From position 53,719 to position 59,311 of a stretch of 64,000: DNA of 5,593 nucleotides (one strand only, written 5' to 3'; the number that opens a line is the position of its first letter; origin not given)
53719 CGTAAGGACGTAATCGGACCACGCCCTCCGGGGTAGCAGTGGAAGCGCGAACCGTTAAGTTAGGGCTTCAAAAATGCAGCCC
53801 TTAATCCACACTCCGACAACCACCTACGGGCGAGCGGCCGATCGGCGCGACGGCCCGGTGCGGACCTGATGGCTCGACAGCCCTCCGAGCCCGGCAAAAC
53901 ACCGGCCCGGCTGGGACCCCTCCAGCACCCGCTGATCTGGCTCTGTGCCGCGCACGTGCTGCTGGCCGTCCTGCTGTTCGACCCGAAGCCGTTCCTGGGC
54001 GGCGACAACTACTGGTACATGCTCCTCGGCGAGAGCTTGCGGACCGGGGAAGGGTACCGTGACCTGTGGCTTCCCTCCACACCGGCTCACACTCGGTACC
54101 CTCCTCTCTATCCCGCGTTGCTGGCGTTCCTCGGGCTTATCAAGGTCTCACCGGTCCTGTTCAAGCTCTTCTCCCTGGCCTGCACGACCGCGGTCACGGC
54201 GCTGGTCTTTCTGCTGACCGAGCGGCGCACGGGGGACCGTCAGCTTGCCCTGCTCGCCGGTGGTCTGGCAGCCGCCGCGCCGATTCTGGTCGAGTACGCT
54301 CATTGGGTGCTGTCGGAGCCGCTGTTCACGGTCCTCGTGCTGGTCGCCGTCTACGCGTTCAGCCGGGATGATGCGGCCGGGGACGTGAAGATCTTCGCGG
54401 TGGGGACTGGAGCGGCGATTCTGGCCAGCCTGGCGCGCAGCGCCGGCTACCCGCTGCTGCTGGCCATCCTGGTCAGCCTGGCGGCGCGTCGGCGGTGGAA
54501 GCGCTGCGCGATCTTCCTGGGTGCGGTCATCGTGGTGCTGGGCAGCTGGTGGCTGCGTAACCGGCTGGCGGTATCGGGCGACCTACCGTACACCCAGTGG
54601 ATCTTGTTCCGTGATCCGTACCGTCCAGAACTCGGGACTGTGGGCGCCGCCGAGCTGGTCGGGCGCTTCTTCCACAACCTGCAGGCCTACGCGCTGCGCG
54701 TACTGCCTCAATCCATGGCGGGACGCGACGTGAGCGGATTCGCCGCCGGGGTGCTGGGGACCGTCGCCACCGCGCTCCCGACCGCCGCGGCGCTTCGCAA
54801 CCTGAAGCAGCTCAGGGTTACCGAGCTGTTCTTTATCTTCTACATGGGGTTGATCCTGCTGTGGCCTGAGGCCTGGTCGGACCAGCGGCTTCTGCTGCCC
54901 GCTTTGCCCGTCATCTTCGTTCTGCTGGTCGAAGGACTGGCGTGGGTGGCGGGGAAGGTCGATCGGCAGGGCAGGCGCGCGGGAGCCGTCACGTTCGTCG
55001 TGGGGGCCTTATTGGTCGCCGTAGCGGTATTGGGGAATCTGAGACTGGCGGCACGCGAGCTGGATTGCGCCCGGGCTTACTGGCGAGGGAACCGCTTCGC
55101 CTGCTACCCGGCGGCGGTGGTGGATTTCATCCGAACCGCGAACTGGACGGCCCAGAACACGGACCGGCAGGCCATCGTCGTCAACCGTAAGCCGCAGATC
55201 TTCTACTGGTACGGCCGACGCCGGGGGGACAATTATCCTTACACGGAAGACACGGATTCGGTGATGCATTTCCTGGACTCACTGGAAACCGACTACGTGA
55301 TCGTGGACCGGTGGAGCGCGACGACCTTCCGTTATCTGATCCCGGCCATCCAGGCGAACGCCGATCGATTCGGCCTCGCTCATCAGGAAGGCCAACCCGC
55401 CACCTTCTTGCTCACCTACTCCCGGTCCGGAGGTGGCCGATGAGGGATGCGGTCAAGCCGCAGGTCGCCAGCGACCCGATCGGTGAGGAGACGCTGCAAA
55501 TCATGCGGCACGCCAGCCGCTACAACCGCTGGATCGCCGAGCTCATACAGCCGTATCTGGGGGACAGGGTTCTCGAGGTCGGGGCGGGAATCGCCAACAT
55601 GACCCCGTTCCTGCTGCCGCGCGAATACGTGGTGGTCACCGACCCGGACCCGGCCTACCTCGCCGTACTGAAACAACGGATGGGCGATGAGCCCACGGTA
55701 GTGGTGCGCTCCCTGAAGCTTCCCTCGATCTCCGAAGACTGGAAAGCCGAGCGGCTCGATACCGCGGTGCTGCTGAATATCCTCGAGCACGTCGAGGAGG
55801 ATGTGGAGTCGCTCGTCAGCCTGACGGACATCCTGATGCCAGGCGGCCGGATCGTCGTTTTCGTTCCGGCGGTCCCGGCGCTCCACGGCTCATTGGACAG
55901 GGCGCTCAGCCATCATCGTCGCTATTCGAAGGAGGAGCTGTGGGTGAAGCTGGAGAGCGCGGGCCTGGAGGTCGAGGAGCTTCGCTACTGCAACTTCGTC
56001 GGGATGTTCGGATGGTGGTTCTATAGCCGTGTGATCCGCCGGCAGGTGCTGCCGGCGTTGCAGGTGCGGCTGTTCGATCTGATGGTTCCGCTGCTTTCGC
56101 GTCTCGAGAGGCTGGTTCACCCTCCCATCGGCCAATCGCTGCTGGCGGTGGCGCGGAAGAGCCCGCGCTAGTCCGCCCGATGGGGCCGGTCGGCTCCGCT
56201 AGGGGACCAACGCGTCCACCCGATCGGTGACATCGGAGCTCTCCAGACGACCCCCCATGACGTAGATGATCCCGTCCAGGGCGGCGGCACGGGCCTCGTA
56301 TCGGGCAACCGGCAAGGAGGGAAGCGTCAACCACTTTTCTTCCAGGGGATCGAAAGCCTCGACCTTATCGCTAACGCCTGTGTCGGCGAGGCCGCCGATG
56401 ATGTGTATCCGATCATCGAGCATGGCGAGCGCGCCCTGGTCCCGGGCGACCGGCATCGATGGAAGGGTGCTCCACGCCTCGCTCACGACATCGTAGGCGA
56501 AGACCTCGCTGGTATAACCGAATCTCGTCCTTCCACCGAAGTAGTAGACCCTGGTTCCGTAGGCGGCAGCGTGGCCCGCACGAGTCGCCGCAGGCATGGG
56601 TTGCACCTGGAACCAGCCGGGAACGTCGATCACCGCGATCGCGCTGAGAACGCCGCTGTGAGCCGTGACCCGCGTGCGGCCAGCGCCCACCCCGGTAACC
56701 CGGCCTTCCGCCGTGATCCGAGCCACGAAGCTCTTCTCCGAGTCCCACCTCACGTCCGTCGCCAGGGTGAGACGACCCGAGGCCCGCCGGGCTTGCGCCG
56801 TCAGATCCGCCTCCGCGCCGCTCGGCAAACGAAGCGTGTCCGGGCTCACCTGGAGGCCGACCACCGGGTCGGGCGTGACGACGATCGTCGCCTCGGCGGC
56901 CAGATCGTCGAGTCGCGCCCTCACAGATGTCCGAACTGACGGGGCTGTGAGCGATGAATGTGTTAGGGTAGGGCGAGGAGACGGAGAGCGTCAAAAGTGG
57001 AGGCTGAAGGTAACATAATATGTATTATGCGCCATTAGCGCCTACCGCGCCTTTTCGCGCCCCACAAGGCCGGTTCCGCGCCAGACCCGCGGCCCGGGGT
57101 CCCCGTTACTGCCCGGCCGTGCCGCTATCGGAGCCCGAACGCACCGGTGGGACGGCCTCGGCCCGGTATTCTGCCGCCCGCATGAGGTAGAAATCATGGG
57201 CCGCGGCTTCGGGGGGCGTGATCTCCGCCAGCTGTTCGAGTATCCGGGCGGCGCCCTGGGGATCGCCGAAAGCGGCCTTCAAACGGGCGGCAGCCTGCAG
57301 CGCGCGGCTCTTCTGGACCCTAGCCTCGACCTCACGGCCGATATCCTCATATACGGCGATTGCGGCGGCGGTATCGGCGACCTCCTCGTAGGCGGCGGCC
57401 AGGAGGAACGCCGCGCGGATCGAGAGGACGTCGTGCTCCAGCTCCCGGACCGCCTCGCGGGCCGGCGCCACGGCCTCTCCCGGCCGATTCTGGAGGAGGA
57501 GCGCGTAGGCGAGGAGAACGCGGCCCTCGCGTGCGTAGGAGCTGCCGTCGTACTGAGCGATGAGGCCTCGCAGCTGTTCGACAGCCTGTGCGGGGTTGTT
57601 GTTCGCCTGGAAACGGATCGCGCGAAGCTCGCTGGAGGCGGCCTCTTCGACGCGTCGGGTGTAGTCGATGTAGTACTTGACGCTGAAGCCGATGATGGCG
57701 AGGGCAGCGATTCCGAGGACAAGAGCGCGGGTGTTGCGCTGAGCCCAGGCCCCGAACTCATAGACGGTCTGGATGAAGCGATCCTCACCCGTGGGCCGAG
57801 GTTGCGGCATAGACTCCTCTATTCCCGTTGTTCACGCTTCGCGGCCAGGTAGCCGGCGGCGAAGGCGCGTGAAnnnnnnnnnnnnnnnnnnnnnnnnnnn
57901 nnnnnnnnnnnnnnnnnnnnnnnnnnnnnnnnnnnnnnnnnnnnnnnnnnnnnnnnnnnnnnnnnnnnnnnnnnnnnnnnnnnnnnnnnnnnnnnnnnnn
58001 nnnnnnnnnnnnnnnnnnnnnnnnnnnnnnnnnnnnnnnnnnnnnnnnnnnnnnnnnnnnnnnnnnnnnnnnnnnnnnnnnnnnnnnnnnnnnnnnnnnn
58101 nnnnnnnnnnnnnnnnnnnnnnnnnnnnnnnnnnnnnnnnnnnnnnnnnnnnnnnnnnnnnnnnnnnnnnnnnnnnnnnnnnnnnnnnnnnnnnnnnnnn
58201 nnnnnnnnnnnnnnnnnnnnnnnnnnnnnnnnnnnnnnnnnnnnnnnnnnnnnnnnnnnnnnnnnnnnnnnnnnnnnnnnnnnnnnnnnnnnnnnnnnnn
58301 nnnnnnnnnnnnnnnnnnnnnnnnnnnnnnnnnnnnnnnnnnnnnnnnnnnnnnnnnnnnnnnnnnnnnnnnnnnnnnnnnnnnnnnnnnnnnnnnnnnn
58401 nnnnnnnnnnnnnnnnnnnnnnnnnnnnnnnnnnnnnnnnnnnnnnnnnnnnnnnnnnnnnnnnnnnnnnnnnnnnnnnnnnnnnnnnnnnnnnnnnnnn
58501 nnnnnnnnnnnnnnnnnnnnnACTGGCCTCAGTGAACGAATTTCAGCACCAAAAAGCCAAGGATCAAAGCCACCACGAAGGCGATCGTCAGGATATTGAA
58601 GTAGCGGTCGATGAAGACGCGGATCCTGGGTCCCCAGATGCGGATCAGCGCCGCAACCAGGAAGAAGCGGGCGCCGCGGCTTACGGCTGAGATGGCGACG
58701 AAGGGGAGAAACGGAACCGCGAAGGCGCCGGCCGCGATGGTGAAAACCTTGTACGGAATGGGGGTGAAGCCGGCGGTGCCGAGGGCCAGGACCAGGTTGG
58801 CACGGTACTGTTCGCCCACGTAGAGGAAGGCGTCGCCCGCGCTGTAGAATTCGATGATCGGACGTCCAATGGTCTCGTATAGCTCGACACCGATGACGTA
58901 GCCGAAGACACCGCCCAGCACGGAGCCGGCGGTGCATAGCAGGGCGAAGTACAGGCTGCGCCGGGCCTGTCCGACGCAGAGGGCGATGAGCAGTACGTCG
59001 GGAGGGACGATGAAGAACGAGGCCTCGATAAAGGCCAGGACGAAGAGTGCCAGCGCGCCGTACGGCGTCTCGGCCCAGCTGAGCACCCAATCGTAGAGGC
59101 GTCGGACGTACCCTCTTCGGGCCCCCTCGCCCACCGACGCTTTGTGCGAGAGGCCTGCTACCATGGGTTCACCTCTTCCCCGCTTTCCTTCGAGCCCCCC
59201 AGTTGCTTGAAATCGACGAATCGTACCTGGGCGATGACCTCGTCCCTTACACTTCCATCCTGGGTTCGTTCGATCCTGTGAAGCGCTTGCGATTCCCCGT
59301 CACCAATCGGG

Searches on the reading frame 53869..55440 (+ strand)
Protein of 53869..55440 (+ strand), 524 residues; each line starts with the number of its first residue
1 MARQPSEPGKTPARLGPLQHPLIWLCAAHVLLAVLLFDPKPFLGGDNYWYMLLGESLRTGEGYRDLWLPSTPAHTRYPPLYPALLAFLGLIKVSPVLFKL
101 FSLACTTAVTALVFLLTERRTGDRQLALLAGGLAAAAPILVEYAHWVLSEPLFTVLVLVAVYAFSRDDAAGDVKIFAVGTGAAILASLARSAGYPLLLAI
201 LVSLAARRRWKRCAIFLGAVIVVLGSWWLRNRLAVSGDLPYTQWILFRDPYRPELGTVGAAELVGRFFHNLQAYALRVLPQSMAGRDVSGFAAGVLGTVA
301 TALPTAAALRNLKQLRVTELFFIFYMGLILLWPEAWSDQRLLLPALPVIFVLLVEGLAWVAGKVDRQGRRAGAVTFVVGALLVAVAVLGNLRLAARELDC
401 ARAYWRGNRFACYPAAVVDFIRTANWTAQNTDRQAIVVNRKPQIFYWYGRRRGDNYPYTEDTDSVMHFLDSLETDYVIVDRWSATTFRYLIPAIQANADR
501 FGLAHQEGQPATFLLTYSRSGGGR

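Call 6: search_protein_families(library=pfam, proteins=[window:53869-55440:+], max_evalue=1)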
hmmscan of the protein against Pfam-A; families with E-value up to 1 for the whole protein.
window:53869-55440:+ (524 aa): 2 families
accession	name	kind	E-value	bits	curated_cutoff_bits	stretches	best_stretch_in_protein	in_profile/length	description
PF13231.12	PMT_2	-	0.00045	20.9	26.1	1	78-224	3-152/160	Dolichyl-phosphate-mannose-protein mannosyltransferase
PF02366.24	PMT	-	0.0014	18.7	22.7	1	93-214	80-205/245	Dolichyl-phosphate-mannose-protein mannosyltransferase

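Call 7: search_protein_families(library=ncbifam, proteins=[window:53869-55440:+], max_evalue=1)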
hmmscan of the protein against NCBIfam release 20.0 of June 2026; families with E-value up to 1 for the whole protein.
window:53869-55440:+ (524 aa): 0 families

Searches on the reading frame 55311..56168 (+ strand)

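Call 12: search_protein_families(library=pfam, proteins=[window:55311-56168:+], max_evalue=0.001)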
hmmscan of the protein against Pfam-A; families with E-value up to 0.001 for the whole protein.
window:55311-56168:+ (286 aa): 4 families
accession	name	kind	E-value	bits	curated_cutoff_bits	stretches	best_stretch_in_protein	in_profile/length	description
PF08242.18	Methyltransf_12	-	6.9e-09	36.8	30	1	88-181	1-98/98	Methyltransferase domain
PF13489.12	Methyltransf_23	-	3.8e-06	27.2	27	1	71-223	9-163/164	Methyltransferase domain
PF08241.18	Methyltransf_11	-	7.5e-06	26.9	21.2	1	88-183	1-95/95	Methyltransferase domain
PF13649.12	Methyltransf_25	-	4.1e-05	24.6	27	1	87-179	1-97/97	Methyltransferase domain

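Call 35: search_protein_families(library=ncbifam, proteins=[window:55311-56168:+], max_evalue=0.00001)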
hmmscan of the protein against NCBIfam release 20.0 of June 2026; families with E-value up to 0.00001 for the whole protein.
window:55311-56168:+ (286 aa): 1 family
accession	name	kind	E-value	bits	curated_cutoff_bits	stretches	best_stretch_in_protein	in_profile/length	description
NF043040.1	corrin_prot_MT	hypoth_equivalog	4.1e-07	29.6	180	1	68-190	27-154/216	corrinoid protein-associated methyltransferase CpaM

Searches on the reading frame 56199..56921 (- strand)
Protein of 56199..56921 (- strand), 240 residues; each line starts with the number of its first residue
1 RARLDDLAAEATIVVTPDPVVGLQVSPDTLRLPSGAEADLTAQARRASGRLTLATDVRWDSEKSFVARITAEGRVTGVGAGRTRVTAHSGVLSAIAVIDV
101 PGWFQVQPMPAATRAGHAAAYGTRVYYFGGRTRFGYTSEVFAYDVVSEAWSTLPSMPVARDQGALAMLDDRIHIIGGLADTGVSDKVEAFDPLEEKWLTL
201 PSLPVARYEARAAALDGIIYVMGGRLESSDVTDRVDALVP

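Call 12: search_protein_families(library=pfam, proteins=[window:56199-56921:-], max_evalue=0.001)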
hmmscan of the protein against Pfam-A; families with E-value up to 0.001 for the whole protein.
window:56199-56921:- (240 aa): 10 families
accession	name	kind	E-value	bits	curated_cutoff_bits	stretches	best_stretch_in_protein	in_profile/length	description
PF25210.1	Kelch_FKB95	-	1.6e-21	77.6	70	2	107-197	27-120/268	FKB95, Kelch-repeats domain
PF01344.31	Kelch_1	-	2.4e-19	69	20.1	2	118-157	7-46/46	Kelch motif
PF13964.12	Kelch_6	-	9.8e-18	63.9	25.3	2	116-160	5-50/50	Kelch motif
PF24681.1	Kelch_KLHDC2_KLHL20_DRC7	-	2.4e-15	56.9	50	1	111-225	48-173/221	KLHDC2/KLHL20/DRC7 Kelch-repeats domain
PF24981.1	Beta-prop_ATRN-LZTR1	-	2.8e-12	46.9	50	1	113-231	91-226/289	Attractin/LZTR1 beta-propeller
PF07646.21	Kelch_2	-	8.6e-12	44.8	21.3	0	160-204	2-48/48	Kelch motif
PF13418.12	Kelch_4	-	9.7e-10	38.7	21.6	1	114-157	2-48/49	Galactose oxidase, central domain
PF13415.12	Kelch_3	-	2.1e-09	37.8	22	1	124-160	3-40/48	Galactose oxidase, central domain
PF02368.24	Big_2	-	2.5e-08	34.2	22.8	1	22-91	4-70/79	Bacterial Ig-like domain (group 2)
PF24996.1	NANM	-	4.9e-06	26.1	45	1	109-225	4-125/350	N-acetylneuraminate epimerase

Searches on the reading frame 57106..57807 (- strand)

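Call 12: search_protein_families(library=pfam, proteins=[window:57106-57807:-], max_evalue=0.001)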
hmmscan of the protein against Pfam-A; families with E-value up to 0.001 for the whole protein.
window:57106-57807:- (233 aa): 4 families
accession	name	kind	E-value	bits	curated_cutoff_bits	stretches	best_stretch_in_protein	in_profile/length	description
PF13428.12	TPR_14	-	2.4e-07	31.2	23.5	0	168-204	2-38/44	Tetratricopeptide repeat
PF09976.15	TPR_21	-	4.6e-07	30.2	25.5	1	20-147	2-130/193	Tetratricopeptide repeat-like domain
PF13432.12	TPR_16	-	0.00016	22.5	32.7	1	62-122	3-60/65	Tetratricopeptide repeat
PF13174.12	TPR_6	-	0.00022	22.1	26.3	0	132-156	2-26/33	Tetratricopeptide repeat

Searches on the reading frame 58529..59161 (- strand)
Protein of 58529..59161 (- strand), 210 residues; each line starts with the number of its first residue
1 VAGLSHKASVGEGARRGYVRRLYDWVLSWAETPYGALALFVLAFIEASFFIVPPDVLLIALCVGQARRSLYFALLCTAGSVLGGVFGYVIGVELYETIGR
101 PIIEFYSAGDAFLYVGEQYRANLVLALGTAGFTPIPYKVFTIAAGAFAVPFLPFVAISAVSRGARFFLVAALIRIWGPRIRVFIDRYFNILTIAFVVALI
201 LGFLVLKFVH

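Call 12: search_protein_families(library=pfam, proteins=[window:58529-59161:-], max_evalue=0.001)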
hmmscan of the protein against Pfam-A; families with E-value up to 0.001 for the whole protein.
window:58529-59161:- (210 aa): 1 family
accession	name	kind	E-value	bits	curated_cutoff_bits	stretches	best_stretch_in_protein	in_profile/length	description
PF09335.16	VTT_dom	-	2.1e-05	25.4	33.9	1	53-172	2-120/123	VTT domain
